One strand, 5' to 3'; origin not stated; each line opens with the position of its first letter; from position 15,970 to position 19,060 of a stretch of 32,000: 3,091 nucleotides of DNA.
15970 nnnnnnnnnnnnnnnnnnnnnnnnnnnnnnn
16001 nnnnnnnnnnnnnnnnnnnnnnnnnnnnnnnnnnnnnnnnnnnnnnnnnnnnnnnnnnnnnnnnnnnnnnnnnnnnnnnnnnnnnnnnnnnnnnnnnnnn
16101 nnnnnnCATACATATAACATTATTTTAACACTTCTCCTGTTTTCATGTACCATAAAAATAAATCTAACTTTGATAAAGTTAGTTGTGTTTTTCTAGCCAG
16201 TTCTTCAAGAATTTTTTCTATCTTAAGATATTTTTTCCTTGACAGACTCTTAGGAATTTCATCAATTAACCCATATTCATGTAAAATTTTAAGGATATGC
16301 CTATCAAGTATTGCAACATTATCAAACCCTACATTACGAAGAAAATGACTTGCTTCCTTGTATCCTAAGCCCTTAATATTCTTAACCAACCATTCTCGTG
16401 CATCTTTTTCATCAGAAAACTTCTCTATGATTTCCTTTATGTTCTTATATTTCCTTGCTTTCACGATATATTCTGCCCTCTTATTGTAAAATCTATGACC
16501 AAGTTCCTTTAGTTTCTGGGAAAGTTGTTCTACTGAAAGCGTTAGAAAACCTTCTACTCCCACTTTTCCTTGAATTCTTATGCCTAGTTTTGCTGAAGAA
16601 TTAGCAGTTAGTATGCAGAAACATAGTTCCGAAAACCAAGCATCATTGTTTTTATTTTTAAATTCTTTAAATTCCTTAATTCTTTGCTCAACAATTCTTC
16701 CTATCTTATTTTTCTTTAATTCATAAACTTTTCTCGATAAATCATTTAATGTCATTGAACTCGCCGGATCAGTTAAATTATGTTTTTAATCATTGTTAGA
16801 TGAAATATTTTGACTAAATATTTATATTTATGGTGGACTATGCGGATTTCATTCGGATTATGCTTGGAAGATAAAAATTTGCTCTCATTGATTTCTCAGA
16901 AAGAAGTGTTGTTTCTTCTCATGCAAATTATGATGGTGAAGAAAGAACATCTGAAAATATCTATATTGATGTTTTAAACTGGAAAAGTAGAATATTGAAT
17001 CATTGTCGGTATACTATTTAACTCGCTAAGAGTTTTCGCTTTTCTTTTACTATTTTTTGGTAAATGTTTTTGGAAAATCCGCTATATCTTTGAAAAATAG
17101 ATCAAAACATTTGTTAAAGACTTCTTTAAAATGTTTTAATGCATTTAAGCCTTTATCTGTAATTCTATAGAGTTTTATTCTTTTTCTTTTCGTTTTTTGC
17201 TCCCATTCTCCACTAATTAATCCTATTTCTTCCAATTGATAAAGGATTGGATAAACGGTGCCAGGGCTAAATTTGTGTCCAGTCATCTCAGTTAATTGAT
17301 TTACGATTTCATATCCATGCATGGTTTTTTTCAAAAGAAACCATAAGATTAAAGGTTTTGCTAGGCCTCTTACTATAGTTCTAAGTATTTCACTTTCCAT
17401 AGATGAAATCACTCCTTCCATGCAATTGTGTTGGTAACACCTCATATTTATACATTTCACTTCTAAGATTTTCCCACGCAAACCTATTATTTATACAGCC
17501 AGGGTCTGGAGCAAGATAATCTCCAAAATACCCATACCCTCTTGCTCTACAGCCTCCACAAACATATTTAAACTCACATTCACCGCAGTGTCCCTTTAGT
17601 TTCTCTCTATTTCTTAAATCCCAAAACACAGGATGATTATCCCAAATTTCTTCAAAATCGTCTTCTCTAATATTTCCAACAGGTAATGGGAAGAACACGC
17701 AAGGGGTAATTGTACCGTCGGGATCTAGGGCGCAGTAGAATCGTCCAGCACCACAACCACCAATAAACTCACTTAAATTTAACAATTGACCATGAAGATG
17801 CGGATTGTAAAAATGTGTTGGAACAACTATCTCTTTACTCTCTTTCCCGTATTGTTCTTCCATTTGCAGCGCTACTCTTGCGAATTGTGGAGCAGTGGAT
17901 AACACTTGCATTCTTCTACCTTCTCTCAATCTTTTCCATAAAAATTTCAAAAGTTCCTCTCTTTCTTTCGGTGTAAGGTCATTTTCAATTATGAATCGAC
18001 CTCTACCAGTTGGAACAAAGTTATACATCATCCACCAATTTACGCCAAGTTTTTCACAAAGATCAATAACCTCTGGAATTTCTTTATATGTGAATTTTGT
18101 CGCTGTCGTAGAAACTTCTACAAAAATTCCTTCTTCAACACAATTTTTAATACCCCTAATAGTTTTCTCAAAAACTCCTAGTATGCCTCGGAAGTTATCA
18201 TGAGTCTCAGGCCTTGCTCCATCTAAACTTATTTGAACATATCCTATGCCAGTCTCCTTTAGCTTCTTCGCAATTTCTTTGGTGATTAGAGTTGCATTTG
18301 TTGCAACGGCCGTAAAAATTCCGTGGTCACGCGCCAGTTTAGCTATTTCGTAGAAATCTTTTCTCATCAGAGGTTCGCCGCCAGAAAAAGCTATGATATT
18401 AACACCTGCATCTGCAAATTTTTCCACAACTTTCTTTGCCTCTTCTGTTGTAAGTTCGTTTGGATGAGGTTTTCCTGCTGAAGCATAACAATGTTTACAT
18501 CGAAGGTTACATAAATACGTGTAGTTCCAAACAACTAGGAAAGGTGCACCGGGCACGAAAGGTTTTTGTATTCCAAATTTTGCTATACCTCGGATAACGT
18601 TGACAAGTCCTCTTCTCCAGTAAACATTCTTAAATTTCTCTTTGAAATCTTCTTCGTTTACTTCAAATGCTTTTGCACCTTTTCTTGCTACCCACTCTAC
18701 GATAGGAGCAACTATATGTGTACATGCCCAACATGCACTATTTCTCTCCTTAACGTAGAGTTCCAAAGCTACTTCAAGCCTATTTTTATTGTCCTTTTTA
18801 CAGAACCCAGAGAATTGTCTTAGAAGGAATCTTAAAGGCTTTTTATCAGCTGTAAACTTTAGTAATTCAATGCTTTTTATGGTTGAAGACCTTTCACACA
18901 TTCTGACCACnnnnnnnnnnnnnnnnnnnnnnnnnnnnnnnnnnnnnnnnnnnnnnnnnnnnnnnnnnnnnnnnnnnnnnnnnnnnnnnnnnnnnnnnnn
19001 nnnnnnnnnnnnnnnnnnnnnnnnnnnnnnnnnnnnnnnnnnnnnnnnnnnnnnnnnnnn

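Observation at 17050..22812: Candidate co-regulated tetraether-lipid remodelling locus: Grs/Gms-like radical SAM + SPASM radical SAM + PadR + GT4 + UbiA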

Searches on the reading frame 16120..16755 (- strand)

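Call 3: search_protein_families(library=pfam, proteins=[window:16120-16755:-])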
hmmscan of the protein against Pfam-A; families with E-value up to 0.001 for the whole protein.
window:16120-16755:- (211 aa): 2 families
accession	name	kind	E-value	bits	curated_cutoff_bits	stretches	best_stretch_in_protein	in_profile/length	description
PF22175.2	Ogg-HhH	-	1.9e-73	246.1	27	1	22-191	1-172/173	8-oxoguanine DNA glycosylase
PF00730.31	HhH-GPD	-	0.00011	23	26.2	1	80-178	39-97/108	HhH-GPD superfamily base excision DNA repair protein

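Call 4: search_protein_families(library=ncbifam, proteins=[window:16120-16755:-])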
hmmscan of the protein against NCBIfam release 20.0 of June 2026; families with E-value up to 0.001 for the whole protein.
window:16120-16755:- (211 aa): 3 families
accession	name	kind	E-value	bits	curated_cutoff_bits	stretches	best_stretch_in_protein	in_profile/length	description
NF002305.0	PRK01229.1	equivalog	6.9e-86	287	183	1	6-211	4-210/210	N-glycosylase/DNA lyase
TIGR01083.1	nth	equivalog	0.00023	20.9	211.7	1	69-192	61-170/192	endonuclease III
NF043021.1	T4SS_AnkF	equivalog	0.00091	17.6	1000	1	74-141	463-531/917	Dot/Icm T4SS effector AnkF/LegA14/Ceg31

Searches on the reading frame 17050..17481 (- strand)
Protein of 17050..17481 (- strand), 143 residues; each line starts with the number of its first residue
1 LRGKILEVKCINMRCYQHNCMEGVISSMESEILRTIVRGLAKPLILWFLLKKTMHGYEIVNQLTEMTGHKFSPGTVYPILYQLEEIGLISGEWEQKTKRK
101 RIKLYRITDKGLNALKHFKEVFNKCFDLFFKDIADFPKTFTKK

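Call 3: search_protein_families(library=pfam, proteins=[window:17050-17481:-])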
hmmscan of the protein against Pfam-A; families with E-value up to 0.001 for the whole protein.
window:17050-17481:- (143 aa): 1 family
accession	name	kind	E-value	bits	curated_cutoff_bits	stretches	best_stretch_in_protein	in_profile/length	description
PF03551.20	PadR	-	5.4e-19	68.4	27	1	45-116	1-74/75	Transcriptional regulator PadR-like family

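Call 4: search_protein_families(library=ncbifam, proteins=[window:17050-17481:-])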
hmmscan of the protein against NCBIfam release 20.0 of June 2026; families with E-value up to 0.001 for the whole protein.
window:17050-17481:- (143 aa): 5 families
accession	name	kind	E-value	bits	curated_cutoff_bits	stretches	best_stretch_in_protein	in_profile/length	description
TIGR03433.1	padR_acidobact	paralog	2.2e-16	59.8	101.8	1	40-125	4-91/101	PadR family transcriptional regulator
NF053635.1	TransRegRv3488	equivalog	5.6e-11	42.6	140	1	34-123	2-89/98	Rv3488 family transcriptional regulator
NF006931.0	PRK09416.1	equivalog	7.8e-11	42.3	112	1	49-121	51-121/135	PadR family transcriptional regulator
TIGR02719.1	repress_PhaQ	equivalog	1.3e-08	35.2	139.35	1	37-124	21-108/138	poly-beta-hydroxybutyrate-responsive repressor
NF004170.0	PRK05638.1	equivalog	9.4e-05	21.1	421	1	38-118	369-441/442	threonine synthase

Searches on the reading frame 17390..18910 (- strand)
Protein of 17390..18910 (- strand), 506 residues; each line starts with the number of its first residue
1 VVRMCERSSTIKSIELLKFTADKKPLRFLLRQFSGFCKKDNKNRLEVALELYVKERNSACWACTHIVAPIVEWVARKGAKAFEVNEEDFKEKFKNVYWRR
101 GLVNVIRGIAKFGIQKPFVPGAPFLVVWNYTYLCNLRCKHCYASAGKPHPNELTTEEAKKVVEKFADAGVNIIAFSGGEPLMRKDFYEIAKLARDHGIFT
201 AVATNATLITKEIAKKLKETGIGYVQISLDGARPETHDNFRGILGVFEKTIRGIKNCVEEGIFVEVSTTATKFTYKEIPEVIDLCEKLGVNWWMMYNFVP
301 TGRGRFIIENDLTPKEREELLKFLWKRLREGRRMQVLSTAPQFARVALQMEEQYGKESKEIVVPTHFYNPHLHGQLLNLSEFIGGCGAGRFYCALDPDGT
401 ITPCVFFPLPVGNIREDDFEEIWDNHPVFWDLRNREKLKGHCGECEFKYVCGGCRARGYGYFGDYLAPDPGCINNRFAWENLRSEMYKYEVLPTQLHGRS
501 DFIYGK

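Call 3: search_protein_families(library=pfam, proteins=[window:17390-18910:-])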
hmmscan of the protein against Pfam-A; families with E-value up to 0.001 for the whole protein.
window:17390-18910:- (506 aa): 3 families
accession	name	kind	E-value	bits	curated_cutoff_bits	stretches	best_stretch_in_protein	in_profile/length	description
PF04055.27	Radical_SAM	-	9e-33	114.2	29.5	1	129-284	2-165/166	Radical SAM superfamily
PF13186.11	SPASM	-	7e-11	42.7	21.5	1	386-446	1-67/67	Iron-sulfur cluster-binding domain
PF13353.11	Fer4_12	-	1.7e-08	35.3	22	1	130-232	11-116/137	4Fe-4S single cluster domain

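Call 4: search_protein_families(library=ncbifam, proteins=[window:17390-18910:-])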
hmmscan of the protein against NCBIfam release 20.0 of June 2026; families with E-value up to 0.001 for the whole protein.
window:17390-18910:- (506 aa): 89 families (the best 25 are shown)
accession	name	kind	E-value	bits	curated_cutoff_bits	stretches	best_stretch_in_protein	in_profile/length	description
TIGR04545.1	rSAM_ahbD_hemeb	equivalog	3e-93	312.9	500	1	125-474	1-337/339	heme b synthase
TIGR04055.1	rSAM_NirJ2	equivalog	1.7e-87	294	500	2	125-351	1-227/326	putative heme d1 biosynthesis radical SAM protein NirJ2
TIGR04053.2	TIGR04053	equivalog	5.6e-85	285.8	395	1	122-473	6-363/366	TIGR04053 family radical SAM/SPASM domain-containing protein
TIGR04054.1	rSAM_NirJ1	equivalog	9.1e-73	245.1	650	1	121-473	33-381/387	putative heme d1 biosynthesis radical SAM protein NirJ1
TIGR04546.1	rSAM_ahbC_deAc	equivalog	3.1e-69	233.7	650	1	125-473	40-384/390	12,18-didecarboxysiroheme deacetylase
TIGR04051.1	rSAM_NirJ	equivalog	4.8e-67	226.4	515.45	1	125-473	3-347/354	heme d1 biosynthesis radical SAM protein NirJ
TIGR04347.1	pseudo_SAM_Halo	equivalog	1.8e-63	215.1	525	1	125-473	39-384/390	TIGR04347 family pseudo-SAM/SPASM protein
TIGR04303.1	GeoRSP_rSAM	equivalog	1.2e-53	182.8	400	2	122-347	3-227/325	GeoRSP system radical SAM/SPASM protein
TIGR03962.1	mycofact_rSAM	equivalog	8.8e-53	179.6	265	2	122-324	10-212/339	mycofactocin radical SAM maturase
NF045574.1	sacti_mat_StsB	exception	8.6e-42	143.5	625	1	128-304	100-275/466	StsB family radical SAM/SPASM domain sactipeptide maturase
NF050035.1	rSAM_WgK_link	exception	6e-41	140.6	650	2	122-304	7-190/367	radical SAM/SPASM peptide maturase WgkB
TIGR03913.1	rad_SAM_trio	equivalog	2.2e-40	138.5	591.75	2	122-337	17-231/477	GDL motif peptide-associated radical SAM/SPASM maturase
TIGR04340.1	rSAM_ACGX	hypoth_equivalog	1.2e-39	136.6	400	1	126-474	5-339/341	radical SAM/SPASM domain protein, ACGX system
TIGR04103.1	rSAM_nif11_3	equivalog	5.2e-39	134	725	1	126-463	7-334/412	nif11-class peptide radical SAM maturase 3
TIGR04250.1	SCM_rSAM_ScmE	equivalog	9.3e-39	133.3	400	1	130-478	9-351/358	SynChlorMet cassette radical SAM/SPASM protein ScmE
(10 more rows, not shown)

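Call 5: search_solved_structures(query=window:17390-18910:-, max_evalue=0.001)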
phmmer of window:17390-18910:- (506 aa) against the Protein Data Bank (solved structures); distinct sequences matched with E-value up to 0.001: 21.
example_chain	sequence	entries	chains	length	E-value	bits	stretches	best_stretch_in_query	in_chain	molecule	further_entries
6efn_A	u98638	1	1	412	9.6e-26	93.5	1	76-302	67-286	Sporulation killing factor maturation protein SkfB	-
7vob_C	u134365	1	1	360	4.4e-20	74.8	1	133-295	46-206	Cytosylglucuronate decarboxylase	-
7voc_C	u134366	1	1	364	4.6e-20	74.8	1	133-295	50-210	Cytosylglucuronate decarboxylase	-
6c8v_A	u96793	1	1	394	1.3e-17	66.7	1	115-291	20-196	Coenzyme PQQ synthesis protein E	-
5v1q_A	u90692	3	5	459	2.3e-13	52.7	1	26-300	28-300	Radical SAM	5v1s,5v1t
5wgg_A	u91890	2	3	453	2.8e-13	52.4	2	130-241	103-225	Radical SAM domain protein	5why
7tol_A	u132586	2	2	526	6.6e-13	51.2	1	129-261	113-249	glycerol dibiphytanyl glycerol tetraether - macrocyclic archaeol synthase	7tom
8wm2_A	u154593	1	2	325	4.8e-10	41.7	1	133-234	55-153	Fe-S radical SAM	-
2fb2_A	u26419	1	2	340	1.5e-09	40.1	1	129-232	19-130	Molybdenum cofactor biosynthesis protein A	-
1tv7_A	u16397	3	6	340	2.1e-09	39.6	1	130-232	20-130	Molybdenum cofactor biosynthesis protein A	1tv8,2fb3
9dfu_A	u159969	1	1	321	3.4e-07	32.3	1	122-286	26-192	Radical SAM core domain-containing protein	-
9dfn_A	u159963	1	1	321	1.1e-06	30.7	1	123-286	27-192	Radical SAM core domain-containing protein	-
8hzv_A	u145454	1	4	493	5e-05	25.2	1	96-252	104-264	Radical S-Adenosyl-L-methionine Enzyme DesII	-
8hzy_A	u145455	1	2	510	5.3e-05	25.1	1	96-252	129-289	DesII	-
7n7i_A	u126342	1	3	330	9.2e-05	24.3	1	122-277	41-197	Viperin-like enzyme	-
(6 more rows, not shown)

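Call 20: find_homologous_proteins(query=window:17390-18901:-)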
Query window:17390-18901:- (503 aa): 4297 proteins with E <= 0.001 among 8000 candidates; the best 120 are listed. Only proteins of 276 to 881 residues were searched: fused or split forms outside these lengths cannot appear, so this answer is no evidence that the protein stands alone or is whole; find_related_loci, which searches DNA, has no such limit.
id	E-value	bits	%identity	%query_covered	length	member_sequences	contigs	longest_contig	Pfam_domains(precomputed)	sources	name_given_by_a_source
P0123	0.0e+0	1199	100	100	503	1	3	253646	PF13186.12,PF04055.28,PF13353.12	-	-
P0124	0.0e+0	1036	84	100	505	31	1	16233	PF13186.12,PF04055.28,PF13353.12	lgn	-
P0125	8.1e-293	990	81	98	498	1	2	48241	PF13186.12,PF04055.28,PF13353.12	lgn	-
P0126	3.2e-264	895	76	95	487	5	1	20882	PF13186.12,PF04055.28,PF13353.12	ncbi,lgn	ncbi:MAG: radical SAM protein [Candidatus Baldrarchaeia archaeon]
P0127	3.2e-256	869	75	94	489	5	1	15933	PF13186.12,PF04055.28,PF13353.12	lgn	-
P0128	1.4e-254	864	72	95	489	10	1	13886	PF13186.12,PF04055.28,PF13353.12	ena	-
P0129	9.7e-250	848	70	95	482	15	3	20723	PF13186.12,PF04055.28,PF13353.12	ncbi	ncbi:MAG: radical SAM protein [Candidatus Freyarchaeota archaeon]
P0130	1.6e-240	817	72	93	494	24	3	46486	PF13186.12,PF04055.28,PF13353.12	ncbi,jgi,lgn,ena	-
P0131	3.1e-237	806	69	94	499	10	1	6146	PF13186.12,PF04055.28,PF13353.12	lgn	-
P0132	2.2e-235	800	67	96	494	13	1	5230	PF13186.12,PF04055.28,PF13353.12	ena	-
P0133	7.8e-232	789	67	95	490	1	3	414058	PF13186.12,PF04055.28,PF13353.12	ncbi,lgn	ncbi:MAG: radical SAM protein [Candidatus Bathyarchaeota archaeon]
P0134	2.1e-227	774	69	91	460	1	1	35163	PF13186.12,PF04055.28,PF13353.12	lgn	-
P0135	2.9e-226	770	65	96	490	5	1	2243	PF13186.12,PF04055.28,PF13353.12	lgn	-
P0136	6.0e-226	769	67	91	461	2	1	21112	PF13186.12,PF04055.28,PF13353.12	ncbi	-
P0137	1.5e-225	768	67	93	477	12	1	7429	PF13186.12,PF04055.28,PF13353.12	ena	-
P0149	9.7e-212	722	62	95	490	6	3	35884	PF13186.12,PF04055.28,PF13353.12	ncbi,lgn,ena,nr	ncbi:MAG: radical SAM/SPASM domain-containing protein [Thermoprotei archaeon]|nr:MAG: radical SAM/SP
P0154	1.8e-207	708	61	96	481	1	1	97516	PF13186.12,PF04055.28,PF13353.12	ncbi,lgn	ncbi:MAG: radical SAM protein [Candidatus Lokiarchaeia archaeon]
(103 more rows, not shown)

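Call 23: list_cluster_members(proteins=[P0126, P0129, P0133, P0149, P0154, P0011, P0036, P0016, P0029, P0078])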
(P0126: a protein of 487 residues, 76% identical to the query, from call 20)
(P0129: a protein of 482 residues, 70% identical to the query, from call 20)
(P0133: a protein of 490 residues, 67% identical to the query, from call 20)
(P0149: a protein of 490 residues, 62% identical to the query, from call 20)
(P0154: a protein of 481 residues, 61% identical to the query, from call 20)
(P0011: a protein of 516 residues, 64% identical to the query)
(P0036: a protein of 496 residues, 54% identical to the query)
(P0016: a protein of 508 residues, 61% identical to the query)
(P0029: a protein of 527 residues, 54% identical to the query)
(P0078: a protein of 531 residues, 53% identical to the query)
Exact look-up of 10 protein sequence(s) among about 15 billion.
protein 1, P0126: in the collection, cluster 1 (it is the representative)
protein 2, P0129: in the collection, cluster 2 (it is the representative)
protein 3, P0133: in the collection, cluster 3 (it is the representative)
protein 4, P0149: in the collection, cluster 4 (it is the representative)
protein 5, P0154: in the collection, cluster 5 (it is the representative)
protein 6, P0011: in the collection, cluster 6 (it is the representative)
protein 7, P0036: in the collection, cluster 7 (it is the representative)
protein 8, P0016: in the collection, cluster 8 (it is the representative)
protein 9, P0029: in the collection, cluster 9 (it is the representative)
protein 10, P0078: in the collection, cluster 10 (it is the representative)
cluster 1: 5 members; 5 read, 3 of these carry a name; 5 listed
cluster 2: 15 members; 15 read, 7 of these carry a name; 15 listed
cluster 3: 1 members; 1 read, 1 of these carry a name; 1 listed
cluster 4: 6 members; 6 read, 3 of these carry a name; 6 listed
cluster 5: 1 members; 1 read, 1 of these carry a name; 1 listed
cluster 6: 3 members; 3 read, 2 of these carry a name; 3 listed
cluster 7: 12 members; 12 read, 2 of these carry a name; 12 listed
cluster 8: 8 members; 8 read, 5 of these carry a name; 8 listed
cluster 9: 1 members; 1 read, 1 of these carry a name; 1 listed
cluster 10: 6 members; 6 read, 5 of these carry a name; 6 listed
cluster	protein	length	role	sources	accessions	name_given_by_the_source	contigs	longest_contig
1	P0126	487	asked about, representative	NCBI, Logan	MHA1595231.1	MAG: radical SAM protein [Candidatus Baldrarchaeia archaeon]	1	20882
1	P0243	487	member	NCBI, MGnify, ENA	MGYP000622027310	CR=1 FL=1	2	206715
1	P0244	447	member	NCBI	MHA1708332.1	MAG: radical SAM protein, partial [Candidatus Baldrarchaeia archaeon]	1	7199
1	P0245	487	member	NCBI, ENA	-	-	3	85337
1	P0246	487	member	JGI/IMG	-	-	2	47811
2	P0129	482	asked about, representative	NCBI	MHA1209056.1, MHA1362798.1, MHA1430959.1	MAG: radical SAM protein [Candidatus Freyarchaeota archaeon]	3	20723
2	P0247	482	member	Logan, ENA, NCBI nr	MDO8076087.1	radical SAM protein [Candidatus Freyarchaeota archaeon]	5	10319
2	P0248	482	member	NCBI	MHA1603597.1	MAG: radical SAM protein [Candidatus Freyarchaeota archaeon]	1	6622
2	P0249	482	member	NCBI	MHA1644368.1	MAG: radical SAM protein [Candidatus Freyarchaeota archaeon]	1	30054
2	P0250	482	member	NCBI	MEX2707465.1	MAG: radical SAM protein [Candidatus Freyrarchaeum guaymaensis]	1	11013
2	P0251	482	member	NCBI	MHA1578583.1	MAG: radical SAM protein [Candidatus Freyarchaeota archaeon]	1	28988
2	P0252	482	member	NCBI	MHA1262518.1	MAG: radical SAM protein [Candidatus Freyarchaeota archaeon]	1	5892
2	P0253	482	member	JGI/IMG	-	-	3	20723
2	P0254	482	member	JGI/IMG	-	-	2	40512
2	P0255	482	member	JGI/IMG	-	-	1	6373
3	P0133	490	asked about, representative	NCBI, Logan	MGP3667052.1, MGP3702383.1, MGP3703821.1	MAG: radical SAM protein [Candidatus Bathyarchaeota archaeon]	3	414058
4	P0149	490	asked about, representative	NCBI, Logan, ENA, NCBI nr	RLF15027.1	MAG: radical SAM/SPASM domain-containing protein [Thermoprotei archaeon]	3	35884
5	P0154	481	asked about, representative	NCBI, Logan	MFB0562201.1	MAG: radical SAM protein [Candidatus Lokiarchaeia archaeon]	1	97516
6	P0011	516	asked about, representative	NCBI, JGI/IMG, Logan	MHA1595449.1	MAG: B12-binding domain-containing radical SAM protein [Candidatus Baldrarchaeia archaeon]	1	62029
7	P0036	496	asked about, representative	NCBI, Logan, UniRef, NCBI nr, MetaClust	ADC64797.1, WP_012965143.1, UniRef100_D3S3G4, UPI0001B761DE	Radical SAM domain protein [Ferroglobus placidus DSM 10642] | Radical SAM domain protein n=1 Tax=Ferroglobus placidus (strain DSM 10642 / AEDII12DO) ... | radical SAM protein [Ferroglobus placidus]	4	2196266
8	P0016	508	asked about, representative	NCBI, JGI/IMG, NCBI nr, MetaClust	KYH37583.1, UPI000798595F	MAG: radical SAM protein [Candidatus Hecatellales archaeon B24] | status=active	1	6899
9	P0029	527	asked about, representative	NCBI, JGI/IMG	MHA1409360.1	MAG: B12-binding domain-containing radical SAM protein [Candidatus Odinarchaeia archaeon]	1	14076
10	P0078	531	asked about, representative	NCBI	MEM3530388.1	MAG: radical SAM protein [Nitrososphaerales archaeon]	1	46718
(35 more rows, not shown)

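Call 48: predict_structure(alignment_id=A2)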
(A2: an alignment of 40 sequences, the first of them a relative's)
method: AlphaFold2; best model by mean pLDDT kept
length: 503 residues; sequences in the alignment: 40
mean_pLDDT: 87.5   pTM: 0.87
mean pLDDT of the five models: 87.5, 87.2, 87.0, 86.7, 84.4
residues with pLDDT >= 90: 321; 70-90: 129; 50-70: 32; < 50: 21
segments of 3 or more residues with pLDDT < 50: 1-5, 488-503
pLDDT, mean of each block of 10 residues (from residue 1): 46 72 89 89 94 94 94 82 87 89 92 91 94 73 76 97 94 92 97 94 96 97 95 91 97 98 93 96 97 77 82 97 91 93 91 77 83 78 89 96 93 96 96 94 92 91 94 91 60 34 33
secondary structure, 60 per line:
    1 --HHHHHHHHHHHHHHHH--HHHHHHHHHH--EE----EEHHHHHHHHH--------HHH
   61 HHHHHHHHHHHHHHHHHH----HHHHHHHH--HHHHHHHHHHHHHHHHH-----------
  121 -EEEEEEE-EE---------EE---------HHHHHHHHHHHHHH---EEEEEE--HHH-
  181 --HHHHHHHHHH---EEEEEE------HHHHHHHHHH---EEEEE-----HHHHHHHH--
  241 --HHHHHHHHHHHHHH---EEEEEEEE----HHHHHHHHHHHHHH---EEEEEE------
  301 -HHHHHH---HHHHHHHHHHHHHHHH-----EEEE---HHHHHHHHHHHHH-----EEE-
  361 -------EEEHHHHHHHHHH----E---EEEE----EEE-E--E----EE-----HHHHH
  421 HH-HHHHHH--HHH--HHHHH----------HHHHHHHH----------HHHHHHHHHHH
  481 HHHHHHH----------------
elements in order: H3-18 H21-30 H41-49 H58-78 H83-90 H93-109 E122-128 H152-165 E169-174 H183-192 E196-201 H208-217 E221-225 H231-238 H243-256 E260-267 H272-285 E289-294 H302-307 H311-326 E332-335 H339-351 E357-359 E368-370 H371-380 E389-392 E397-399 H416-422 H424-429 H437-441 H452-459 H470-487
